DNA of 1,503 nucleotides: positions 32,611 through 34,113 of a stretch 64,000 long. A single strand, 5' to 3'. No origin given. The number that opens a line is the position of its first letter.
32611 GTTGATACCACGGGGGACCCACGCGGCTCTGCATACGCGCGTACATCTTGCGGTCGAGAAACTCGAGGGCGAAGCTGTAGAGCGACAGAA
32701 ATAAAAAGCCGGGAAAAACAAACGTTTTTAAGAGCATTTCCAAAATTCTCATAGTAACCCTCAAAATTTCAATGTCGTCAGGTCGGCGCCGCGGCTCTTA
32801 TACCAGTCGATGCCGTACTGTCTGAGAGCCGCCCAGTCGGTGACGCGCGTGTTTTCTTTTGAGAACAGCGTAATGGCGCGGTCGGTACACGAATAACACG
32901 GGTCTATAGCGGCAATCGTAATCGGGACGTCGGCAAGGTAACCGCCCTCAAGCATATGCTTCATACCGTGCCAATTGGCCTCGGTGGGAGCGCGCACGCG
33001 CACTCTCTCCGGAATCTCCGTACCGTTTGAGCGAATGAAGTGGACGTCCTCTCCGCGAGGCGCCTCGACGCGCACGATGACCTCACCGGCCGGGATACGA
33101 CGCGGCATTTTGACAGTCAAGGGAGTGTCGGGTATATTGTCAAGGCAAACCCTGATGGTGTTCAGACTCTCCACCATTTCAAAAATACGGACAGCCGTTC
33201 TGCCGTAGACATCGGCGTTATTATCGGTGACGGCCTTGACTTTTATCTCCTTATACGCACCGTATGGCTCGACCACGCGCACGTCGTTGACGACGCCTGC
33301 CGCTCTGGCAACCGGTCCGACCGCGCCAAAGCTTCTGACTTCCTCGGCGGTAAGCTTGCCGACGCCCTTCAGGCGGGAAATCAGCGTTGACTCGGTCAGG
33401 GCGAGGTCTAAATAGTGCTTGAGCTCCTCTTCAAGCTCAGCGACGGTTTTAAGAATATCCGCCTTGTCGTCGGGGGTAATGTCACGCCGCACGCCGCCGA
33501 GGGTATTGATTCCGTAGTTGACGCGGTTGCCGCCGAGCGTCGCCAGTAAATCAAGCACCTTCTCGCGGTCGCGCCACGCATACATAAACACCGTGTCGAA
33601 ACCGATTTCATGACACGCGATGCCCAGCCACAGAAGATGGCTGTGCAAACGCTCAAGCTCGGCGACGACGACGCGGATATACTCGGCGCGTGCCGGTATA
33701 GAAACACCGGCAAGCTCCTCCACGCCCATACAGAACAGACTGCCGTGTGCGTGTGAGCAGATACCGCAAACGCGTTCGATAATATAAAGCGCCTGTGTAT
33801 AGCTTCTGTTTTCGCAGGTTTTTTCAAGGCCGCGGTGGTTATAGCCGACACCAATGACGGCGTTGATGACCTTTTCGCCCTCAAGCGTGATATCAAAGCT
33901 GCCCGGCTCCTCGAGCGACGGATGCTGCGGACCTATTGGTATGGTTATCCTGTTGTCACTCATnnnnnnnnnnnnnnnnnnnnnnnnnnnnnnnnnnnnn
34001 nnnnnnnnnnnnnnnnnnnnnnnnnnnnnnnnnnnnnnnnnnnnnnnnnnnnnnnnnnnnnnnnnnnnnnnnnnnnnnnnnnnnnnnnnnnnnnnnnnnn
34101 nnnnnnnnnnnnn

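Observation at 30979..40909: Membrane-bound [NiFe] hydrogenase whose subunit set equals the complete 11-subunit complex I core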

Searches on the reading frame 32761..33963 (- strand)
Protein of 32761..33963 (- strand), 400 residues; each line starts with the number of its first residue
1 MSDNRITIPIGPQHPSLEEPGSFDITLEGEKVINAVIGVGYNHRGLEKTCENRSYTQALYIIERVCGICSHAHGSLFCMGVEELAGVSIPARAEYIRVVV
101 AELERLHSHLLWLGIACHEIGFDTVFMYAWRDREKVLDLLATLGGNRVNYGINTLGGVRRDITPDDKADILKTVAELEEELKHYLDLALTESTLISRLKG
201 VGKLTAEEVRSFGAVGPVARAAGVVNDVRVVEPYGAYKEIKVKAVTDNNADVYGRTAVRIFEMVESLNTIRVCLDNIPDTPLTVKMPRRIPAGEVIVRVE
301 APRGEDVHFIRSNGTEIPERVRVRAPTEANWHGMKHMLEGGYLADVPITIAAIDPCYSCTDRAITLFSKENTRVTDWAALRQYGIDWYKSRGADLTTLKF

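Call 3: search_protein_families(library=pfam, proteins=[window:32761-33963:-], max_evalue=0.1)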
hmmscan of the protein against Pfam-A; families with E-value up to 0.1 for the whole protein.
window:32761-33963:- (400 aa): 2 families
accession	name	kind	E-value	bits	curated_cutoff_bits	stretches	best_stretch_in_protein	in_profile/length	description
PF00346.24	Complex1_49kDa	-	2.8e-65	220.5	24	1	120-362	2-271/271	Respiratory-chain NADH dehydrogenase, 49 Kd subunit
PF00374.24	NiFeSe_Hases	-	1.8e-12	47.5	25.8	1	44-112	1-69/508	Nickel-dependent hydrogenase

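Call 4: search_protein_families(library=ncbifam, proteins=[window:32761-33963:-], max_evalue=0.1)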
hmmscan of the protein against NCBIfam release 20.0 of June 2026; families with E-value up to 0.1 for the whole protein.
window:32761-33963:- (400 aa): 15 families
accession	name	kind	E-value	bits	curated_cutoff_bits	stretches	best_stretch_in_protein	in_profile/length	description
NF004739.1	PRK06075.1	equivalog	1.3e-95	320.5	360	2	7-286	2-281/384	NADH-quinone oxidoreductase subunit D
NF040602.1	F420_dehyd_FpoD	exception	2.4e-88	296.7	600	1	3-362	5-372/372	F420H2 dehydrogenase subunit FpoD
TIGR01962.1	NuoD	equivalog_domain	1.7e-86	290.5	459.35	2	5-287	2-284/386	NADH dehydrogenase (quinone) subunit D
NF008974.0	PRK12322.1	equivalog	3.4e-77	259.9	522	1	4-356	5-360/366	NADH-quinone oxidoreductase subunit D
NF009808.0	PRK13292.1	equivalog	9.3e-66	222.2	1156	2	3-280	405-682/791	NADH-quinone oxidoreductase subunit B/C/D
NF008728.0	PRK11742.1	equivalog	4.9e-62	210.1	840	2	7-287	216-496/598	NADH-quinone oxidoreductase subunit C/D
NF005649.0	PRK07415.1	equivalog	1e-59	202.6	583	2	5-282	10-288/394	NAD(P)H-quinone oxidoreductase subunit H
TIGR03295.1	frhA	equivalog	1.3e-17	63.9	392.5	2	44-201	41-207/412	coenzyme F420 hydrogenase subunit alpha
NF033181.1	NiFeSe_hydrog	equivalog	7.3e-15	54.8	600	1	24-112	19-106/507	nickel-dependent hydrogenase large subunit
NF045518.1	H2_NiFeSe_large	exception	7.7e-14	51.4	780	2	24-112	19-106/485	NiFeSe hydrogenase large subunit HysA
NF007778.0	PRK10467.1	equivalog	2.8e-10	39.1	969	1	23-111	19-106/567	hydrogenase 2 large subunit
NF007550.0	PRK10170.1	equivalog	3.5e-08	32.3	1101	1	24-112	34-122/597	Ni/Fe-hydrogenase large subunit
NF041785.2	VhuA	equivalog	1.9e-06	26.7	800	1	41-112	36-107/418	F420-non-reducing hydrogenase Vhu subunit A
NF040828.1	sulfhyd_ShyA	equivalog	1.2e-05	24.4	700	1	18-138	12-134/415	NAD(P)-dependent hydrogenase/sulfhydrogenase 2 subunit alpha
NF009782.0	PRK13278.2-1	equivalog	0.049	12.9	482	1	223-322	54-152/310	formate--phosphoribosylaminoimidazolecarboxamide ligase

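Call 6: find_homologous_proteins(query=window:32761-33963:-, max_evalue=1e-20)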
Query window:32761-33963:- (400 aa): 8000 proteins with E <= 1e-20 among 8000 candidates; the best 120 are listed.
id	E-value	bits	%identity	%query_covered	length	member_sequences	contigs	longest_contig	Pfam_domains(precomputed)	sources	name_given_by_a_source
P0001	1.2e-269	912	100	100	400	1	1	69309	PF00374.25,PF00346.25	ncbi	-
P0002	1.4e-232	790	85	100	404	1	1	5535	PF00374.25,PF00346.25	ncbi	-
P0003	2.7e-211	720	77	100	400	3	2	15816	PF00374.25,PF00346.25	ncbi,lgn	-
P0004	5.8e-211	719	76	100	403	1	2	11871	PF00374.25,PF00346.25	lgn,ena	-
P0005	5.9e-211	719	76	100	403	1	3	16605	PF00374.25,PF00346.25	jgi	-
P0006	6.5e-211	719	77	100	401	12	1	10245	PF00374.25,PF00346.25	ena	-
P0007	2.8e-210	716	75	100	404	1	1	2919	PF00374.25,PF00346.25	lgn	-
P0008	1.9e-209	714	75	100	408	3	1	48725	PF00374.25,PF00346.25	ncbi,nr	ncbi:MAG: nickel-dependent hydrogenase large subunit [Bacillota bacterium]|nr:nickel-dependent hydro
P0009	6.9e-209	712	74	100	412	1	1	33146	PF00374.25,PF00346.25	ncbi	-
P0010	1.4e-208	711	75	100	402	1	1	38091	PF00374.25,PF00346.25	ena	-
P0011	1.6e-208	711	74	100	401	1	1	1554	PF00374.25,PF00346.25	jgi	jgi:membrane-bound hydrogenase subunit alpha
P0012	2.0e-208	710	75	100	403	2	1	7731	PF00374.25,PF00346.25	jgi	jgi:NADH-quinone oxidoreductase subunit D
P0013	3.6e-207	706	74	99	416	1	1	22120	PF00374.25,PF00346.25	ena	-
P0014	6.1e-207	705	75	100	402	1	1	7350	PF00374.25,PF00346.25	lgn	-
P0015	3.0e-206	703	74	100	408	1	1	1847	PF00374.25,PF00346.25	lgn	-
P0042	6.2e-197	672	70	99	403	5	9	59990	PF00374.25,PF00346.25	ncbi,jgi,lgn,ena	-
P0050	3.9e-195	667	70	100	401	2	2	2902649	PF00374.25,PF00346.25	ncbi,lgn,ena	-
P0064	1.2e-192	658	70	100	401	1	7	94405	PF00374.25,PF00346.25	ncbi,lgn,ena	-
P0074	2.8e-191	654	70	98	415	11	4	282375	PF00374.25,PF00346.25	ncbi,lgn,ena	-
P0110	9.1e-187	639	68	100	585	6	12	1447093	PF00374.25,PF00329.26,PF00346.25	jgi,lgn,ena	-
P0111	1.3e-186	639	68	100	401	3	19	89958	PF00374.25,PF00346.25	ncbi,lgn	-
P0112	1.6e-186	638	67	100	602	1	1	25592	PF00374.25,PF00329.26,PF00346.25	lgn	-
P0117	2.8e-186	637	67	100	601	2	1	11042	PF00374.25,PF00329.26,PF00346.25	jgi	-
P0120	1.0e-185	636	68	99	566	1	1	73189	PF00374.25,PF00329.26,PF00346.25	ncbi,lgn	-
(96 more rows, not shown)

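Call 7: search_solved_structures(query=window:32761-33963:-, max_evalue=1e-10)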
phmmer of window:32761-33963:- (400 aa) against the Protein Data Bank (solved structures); distinct sequences matched with E-value up to 1e-10: 56.
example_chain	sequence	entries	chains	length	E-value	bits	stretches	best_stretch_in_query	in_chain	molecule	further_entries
6cfw_L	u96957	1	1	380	2e-91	310.2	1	6-362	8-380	Membrane-bound hydrogenase subunit alpha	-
7z0s_E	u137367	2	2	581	9.1e-89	301.4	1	7-387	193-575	Formate hydrogenlyase subunit 5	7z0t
2fug_4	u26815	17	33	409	1.2e-59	205.6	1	6-292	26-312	NADH-quinone oxidoreductase chain 4 | NADH-QUINONE OXIDOREDUCTASE SUBUNIT 4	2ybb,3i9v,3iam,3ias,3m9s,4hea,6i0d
8e9g_D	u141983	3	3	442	6.8e-59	203.1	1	4-285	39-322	NADH-quinone oxidoreductase subunit D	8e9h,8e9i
7q5y_B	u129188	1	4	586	1.5e-58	202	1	7-282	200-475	NADH-quinone oxidoreductase subunit C/D 2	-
7zm7_C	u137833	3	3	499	8.5e-51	176.4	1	6-285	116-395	NADH-ubiquinone oxidoreductase 49 kDa subunit-like protein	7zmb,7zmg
6hum_H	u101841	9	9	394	1.5e-50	175.6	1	6-284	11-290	NAD(P)H-quinone oxidoreductase subunit H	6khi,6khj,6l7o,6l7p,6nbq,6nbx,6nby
9iho_D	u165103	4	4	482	2.7e-49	171.5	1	6-294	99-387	NUCM (49 kDa) subunit of mitochondrial NADH:ubiquinone oxidoreductase (Complex I)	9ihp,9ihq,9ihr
7wfg_H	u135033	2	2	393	1.4e-48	169.2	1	7-282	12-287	NAD(P)H-quinone oxidoreductase subunit H, chloroplastic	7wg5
7eu3_H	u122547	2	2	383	2.3e-48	168.4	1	8-283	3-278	NAD(P)H-quinone oxidoreductase subunit H, chloroplastic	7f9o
6u8y_L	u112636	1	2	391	2.3e-48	168.4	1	9-361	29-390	NADH dehydrogenase subunit D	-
9grx_H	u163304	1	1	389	1.9e-47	165.4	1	7-283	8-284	NAD(P)H-quinone oxidoreductase subunit H, chloroplastic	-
7awt_D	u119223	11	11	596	7.9e-47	163.4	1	7-291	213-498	NADH-quinone oxidoreductase subunit C/D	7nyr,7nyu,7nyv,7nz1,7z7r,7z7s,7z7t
9taj_C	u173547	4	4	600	8.1e-47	163.3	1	7-291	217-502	NADH-quinone oxidoreductase subunit C/D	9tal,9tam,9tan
7p61_C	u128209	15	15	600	8.1e-47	163.3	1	7-291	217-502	NADH-quinone oxidoreductase subunit C/D | NADH-quinone oxidoreductase subunit CD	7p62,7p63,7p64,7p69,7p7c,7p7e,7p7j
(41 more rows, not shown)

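Call 8: find_related_loci(query=window:32761-33963:-, collection=genome_contigs, flank=10000)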
Query window:32761-33963:- (400 aa) in genome_contigs; peptide patterns used: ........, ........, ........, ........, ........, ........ (x = any residue, [..] = any of these).
140 stretches matched a pattern; 24 encode a relative of the query (tblastn E <= 1e-3); 24 distinct loci.
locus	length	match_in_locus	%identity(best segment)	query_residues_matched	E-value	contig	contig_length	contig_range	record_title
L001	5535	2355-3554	85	1-400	0e+0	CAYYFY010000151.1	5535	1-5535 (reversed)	MAG TPA_asm: uncultured Eubacteriales bacterium isolate SRP220891_co1_478 genome assembly, contig: NODE_29363_length_553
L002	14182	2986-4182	77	1-399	0e+0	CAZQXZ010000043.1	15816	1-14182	MAG TPA_asm: uncultured Eubacteriales bacterium isolate binchicken_co39_180 genome assembly, contig: NODE_9004_length_15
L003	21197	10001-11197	74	2-400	0e+0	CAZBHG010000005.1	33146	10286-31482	MAG TPA_asm: uncultured Eubacteriales bacterium isolate SRP294416_co1_728 genome assembly, contig: NODE_2281_length_3314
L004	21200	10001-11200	73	1-400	0e+0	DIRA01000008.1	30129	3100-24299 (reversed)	MAG TPA_asm: Clostridiales bacterium UBA5448 UBA5448_contig_4916, whole genome shotgun sequence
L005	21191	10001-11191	71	4-400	0e+0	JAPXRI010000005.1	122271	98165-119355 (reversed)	MAG: Bacillota bacterium isolate binned_ad_9.118 NODE_108_length_122271_cov_3.589918, whole genome shotgun sequence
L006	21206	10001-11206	69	1-400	0e+0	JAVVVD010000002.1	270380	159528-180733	MAG: Clostridia bacterium isolate CGS10Y2-bin70 NODE_2_length_270380_cov_25.301436, whole genome shotgun sequence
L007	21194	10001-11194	70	3-400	0e+0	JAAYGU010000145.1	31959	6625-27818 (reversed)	MAG: Bacillota bacterium isolate AS09scLD_265 376792_AS09, whole genome shotgun sequence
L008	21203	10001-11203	67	1-400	0e+0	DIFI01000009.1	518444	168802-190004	MAG TPA_asm: Peptococcaceae bacterium UBA5752 UBA5752_contig_8362, whole genome shotgun sequence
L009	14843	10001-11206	67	1-400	0e+0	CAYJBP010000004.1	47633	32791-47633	MAG TPA_asm: uncultured Peptococcaceae bacterium isolate ERP123703_co1_11 genome assembly, contig: NODE_686_length_47633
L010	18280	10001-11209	67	1-400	0e+0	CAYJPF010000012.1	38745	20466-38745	MAG TPA_asm: uncultured Peptococcaceae bacterium isolate ERP123703_co4_180 genome assembly, contig: NODE_399_length_3874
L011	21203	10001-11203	65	1-400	0e+0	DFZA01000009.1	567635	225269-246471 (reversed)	MAG TPA_asm: Peptococcaceae bacterium UBA4068 UBA4068_contig_643, whole genome shotgun sequence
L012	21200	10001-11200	64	2-400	0e+0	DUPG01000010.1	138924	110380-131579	MAG TPA_asm: Clostridiales bacterium isolate AS08sgBPME_285 61979_AS08, whole genome shotgun sequence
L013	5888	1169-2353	67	6-400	0e+0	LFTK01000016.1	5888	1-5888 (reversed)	MAG: Clostridiales bacterium DTU064 scaffold66386, whole genome shotgun sequence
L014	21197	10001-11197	75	2-400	0e+0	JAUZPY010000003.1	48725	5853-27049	MAG: Bacillota bacterium isolate bin175(16d) MBHDOGIH_3, whole genome shotgun sequence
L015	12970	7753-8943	69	4-400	0e+0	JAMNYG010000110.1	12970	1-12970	MAG: Bacillota bacterium isolate Bin_20 Bin_20_scaffold_4553, whole genome shotgun sequence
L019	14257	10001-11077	47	4-362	3e-110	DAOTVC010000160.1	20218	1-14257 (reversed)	MAG TPA_asm: Anaerolineae bacterium isolate F7_115 k211_162618, whole genome shotgun sequence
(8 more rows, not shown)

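Call 11: list_cluster_members(proteins=[P0001, P0050, P0110, P0074, P0120, P0111, P0064, P0042])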
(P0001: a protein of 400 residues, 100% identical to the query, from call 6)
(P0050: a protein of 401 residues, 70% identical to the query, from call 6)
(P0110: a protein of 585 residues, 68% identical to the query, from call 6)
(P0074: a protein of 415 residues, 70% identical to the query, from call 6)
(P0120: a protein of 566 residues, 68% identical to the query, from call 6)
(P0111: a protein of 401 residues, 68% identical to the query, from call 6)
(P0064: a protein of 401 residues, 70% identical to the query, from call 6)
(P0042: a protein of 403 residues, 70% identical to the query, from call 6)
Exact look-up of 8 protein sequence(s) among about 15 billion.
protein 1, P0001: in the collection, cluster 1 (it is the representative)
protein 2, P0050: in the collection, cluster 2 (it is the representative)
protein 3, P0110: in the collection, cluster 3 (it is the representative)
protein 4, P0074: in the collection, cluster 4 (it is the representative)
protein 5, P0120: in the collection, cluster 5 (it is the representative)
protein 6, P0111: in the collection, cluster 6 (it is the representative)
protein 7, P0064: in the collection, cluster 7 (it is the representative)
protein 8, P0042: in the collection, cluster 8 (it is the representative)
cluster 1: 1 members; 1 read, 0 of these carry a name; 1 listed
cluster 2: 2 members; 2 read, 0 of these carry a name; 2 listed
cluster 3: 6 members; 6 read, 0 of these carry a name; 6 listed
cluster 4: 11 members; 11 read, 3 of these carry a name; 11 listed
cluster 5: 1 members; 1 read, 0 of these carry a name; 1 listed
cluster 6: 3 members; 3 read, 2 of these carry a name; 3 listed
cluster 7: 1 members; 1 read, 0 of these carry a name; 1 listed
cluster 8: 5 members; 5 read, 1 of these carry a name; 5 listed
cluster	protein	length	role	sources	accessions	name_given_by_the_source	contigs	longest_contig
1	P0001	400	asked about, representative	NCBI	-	-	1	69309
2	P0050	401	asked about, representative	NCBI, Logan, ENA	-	-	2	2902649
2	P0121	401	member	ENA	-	-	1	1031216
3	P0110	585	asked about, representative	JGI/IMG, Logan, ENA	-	-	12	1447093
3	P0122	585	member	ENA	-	-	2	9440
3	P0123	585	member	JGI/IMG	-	-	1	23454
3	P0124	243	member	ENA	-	-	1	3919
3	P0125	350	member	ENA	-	-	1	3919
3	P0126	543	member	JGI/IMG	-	-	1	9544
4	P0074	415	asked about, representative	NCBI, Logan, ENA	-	-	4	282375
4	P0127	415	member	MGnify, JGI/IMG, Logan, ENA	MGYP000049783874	CR=1 FL=1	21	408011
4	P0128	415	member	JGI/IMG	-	Respiratory-chain NADH dehydrogenase, 49 Kd subunit./Nickel-dependent hydrogenase.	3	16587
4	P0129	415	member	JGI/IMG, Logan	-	NADH-quinone oxidoreductase subunit D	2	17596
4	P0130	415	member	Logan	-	-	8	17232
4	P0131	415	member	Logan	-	-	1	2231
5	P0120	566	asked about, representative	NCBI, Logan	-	-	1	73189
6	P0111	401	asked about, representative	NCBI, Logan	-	-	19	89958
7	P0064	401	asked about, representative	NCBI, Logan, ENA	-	-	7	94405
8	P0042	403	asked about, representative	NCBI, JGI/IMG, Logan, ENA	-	-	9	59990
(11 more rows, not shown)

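Call 20: find_encoding_contigs(protein=P0050, flank=10000, max_places=3)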
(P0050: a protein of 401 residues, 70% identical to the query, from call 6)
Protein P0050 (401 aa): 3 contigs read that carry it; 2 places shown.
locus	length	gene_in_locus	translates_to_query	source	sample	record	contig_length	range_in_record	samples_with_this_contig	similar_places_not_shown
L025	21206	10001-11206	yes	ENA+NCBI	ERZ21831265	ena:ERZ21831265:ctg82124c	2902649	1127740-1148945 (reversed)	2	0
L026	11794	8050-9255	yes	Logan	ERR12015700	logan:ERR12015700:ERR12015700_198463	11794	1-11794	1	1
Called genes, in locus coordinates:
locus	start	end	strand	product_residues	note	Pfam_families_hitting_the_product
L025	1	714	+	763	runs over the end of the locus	PF00708:Acylphosphatase, PF07503:zf-HYPF, PF01300:Sua5_yciO_yrdC, PF17788:HypF_C, PF22521:HypF_C_2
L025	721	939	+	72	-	PF01455:HupF_HypC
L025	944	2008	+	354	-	PF01924:HypD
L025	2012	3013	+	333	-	PF00586:AIRS, PF02769:AIRS_C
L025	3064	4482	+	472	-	PF00662:Proton_antipo_N, PF00361:Proton_antipo_M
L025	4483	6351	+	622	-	PF00361:Proton_antipo_M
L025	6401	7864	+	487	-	PF10125:NADHdeh_related (weak), PF00361:Proton_antipo_M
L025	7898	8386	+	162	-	PF00499:Oxidored_q3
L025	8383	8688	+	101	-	PF00420:Oxidored_q2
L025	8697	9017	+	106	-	-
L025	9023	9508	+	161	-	PF01058:Oxidored_q6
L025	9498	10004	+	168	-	PF00329:Complex1_30kDa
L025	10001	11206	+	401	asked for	PF00374:NiFeSe_Hases, PF00346:Complex1_49kDa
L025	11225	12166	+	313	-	PF00146:NADHdh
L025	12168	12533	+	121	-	PF12838:Fer4_7, PF00037:Fer4 (weak), PF12837:Fer4_6 (weak), PF13237:Fer4_10, PF13187:Fer4_9, PF13484:Fer4_16 (faint)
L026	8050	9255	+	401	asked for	PF00374:NiFeSe_Hases, PF00346:Complex1_49kDa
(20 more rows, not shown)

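Call 21: find_encoding_contigs(protein=P0001, flank=10000, max_places=2)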
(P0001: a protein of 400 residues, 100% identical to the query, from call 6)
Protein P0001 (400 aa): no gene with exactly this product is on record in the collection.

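Call 69: search_protein_families(library=pfam, proteins=[L019:658-1065:+, L019:1065-1913:+, L019:2659-3033:+, L019:3146-3685:+, L019:3657-5108:+, L019:5164-6630:+, L019:6624-8090:+, L019:8173-8508:+, L019:12132-12800:+, L019:13166-14197:+], max_evalue=0.01)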
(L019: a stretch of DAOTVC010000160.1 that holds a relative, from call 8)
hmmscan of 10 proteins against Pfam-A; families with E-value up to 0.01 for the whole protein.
L019:658-1065:+ (136 aa): 0 families

L019:1065-1913:+ (283 aa): 0 families

L019:2659-3033:+ (125 aa): 2 families
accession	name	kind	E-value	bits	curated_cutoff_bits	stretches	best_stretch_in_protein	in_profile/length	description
PF00499.25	Oxidored_q3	-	2.2e-11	44.1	33.2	1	48-110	1-64/146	NADH-ubiquinone/plastoquinone oxidoreductase chain 6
PF13244.11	MbhD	-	2.6e-08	34.4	27.2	1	45-107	3-65/67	MBH, subunit D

L019:3146-3685:+ (180 aa): 1 family
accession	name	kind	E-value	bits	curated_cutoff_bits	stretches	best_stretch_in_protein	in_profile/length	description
PF00420.29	Oxidored_q2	-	4.1e-19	68.6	26.1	1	92-178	8-93/95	NADH-ubiquinone/plastoquinone oxidoreductase chain 4L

L019:3657-5108:+ (484 aa): 1 family
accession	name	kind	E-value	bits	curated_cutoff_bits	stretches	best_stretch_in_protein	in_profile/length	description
PF00361.26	Proton_antipo_M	-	3.6e-11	43.3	21.5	1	136-293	1-161/294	NADH:quinone oxidoreductase/Mrp antiporter, TM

L019:5164-6630:+ (489 aa): 2 families
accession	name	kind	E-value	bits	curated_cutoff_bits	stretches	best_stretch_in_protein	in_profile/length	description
PF00361.26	Proton_antipo_M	-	6.5e-70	236.1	21.5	1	129-422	1-294/294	NADH:quinone oxidoreductase/Mrp antiporter, TM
PF00662.26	Proton_antipo_N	-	0.0012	19.2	24.5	1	65-112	1-50/51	NADH-Ubiquinone oxidoreductase (complex I), chain 5 N-terminus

L019:6624-8090:+ (489 aa): 3 families
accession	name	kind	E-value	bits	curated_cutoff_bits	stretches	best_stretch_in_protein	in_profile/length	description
PF00361.26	Proton_antipo_M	-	1.2e-55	189.2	21.5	1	137-410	2-278/294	NADH:quinone oxidoreductase/Mrp antiporter, TM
PF10125.14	NADHdeh_related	-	1.3e-05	25.1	27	1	127-264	78-211/218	NADH dehydrogenase I, subunit N related protein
PF00662.26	Proton_antipo_N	-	0.00062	20.1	24.5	1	89-120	20-51/51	NADH-Ubiquinone oxidoreductase (complex I), chain 5 N-terminus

L019:8173-8508:+ (112 aa): 0 families

L019:12132-12800:+ (223 aa): 0 families

L019:13166-14197:+ (344 aa): 2 families
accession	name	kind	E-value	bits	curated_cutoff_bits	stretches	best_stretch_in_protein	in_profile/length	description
PF25583.1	WCX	-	8e-09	36.2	23.9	1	259-333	6-75/76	WCX domain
PF13280.12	WYL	-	3e-05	24.4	21.8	1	163-240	5-69/70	WYL domain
